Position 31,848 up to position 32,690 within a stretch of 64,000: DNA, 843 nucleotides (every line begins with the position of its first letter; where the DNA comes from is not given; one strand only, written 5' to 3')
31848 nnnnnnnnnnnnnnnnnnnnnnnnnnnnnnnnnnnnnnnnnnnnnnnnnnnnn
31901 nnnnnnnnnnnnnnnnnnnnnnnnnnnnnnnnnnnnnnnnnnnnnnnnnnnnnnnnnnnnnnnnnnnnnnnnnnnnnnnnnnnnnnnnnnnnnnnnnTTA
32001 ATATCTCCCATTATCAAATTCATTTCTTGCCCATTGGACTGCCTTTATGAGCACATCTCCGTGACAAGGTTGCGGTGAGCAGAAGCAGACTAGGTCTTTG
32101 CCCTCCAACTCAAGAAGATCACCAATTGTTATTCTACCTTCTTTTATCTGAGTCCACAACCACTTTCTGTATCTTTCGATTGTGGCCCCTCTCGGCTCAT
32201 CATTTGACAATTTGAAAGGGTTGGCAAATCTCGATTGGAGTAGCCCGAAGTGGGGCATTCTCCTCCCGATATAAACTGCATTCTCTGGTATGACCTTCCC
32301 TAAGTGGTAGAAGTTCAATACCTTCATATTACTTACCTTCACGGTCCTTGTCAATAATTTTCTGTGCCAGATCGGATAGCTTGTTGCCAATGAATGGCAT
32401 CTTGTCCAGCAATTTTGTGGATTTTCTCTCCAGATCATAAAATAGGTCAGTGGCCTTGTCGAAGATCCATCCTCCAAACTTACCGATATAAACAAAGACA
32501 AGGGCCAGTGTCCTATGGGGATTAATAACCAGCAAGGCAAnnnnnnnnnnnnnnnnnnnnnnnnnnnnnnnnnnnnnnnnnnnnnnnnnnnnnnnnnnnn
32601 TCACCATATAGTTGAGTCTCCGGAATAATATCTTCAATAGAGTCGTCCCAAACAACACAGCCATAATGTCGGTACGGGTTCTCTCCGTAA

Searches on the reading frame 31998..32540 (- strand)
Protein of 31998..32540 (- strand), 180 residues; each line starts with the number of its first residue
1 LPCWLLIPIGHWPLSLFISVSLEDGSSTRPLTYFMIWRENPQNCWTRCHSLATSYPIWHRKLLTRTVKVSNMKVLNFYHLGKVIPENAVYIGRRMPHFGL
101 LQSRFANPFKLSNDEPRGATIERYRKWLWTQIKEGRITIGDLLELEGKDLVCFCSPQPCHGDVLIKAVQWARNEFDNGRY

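Call 11: search_protein_families(library=phrogs, proteins=[window:31998-32540:-], max_evalue=0.001)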
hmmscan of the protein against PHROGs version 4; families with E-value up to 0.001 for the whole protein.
window:31998-32540:- (180 aa): 3 families
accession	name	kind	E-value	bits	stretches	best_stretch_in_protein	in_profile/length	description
phrog_464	-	unknown function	3.9e-39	136.1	1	47-178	166-295/322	unknown function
phrog_24867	-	DNA, RNA and nucleotide metabolism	2.1e-27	97.1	1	36-174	40-173/187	ribonucleotide reductase NrdA-like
phrog_30585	-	DNA, RNA and nucleotide metabolism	7.3e-07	28.4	1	88-173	404-496/852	DNA repair protein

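Call 12: search_protein_families(library=pfam, proteins=[window:31998-32540:-], max_evalue=0.01)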
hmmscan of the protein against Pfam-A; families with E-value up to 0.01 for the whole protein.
window:31998-32540:- (180 aa): 1 family
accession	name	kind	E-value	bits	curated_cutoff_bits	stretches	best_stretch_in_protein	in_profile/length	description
PF14216.11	DUF4326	-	5.3e-22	78.7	25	1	81-165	5-81/82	Domain of unknown function (DUF4326)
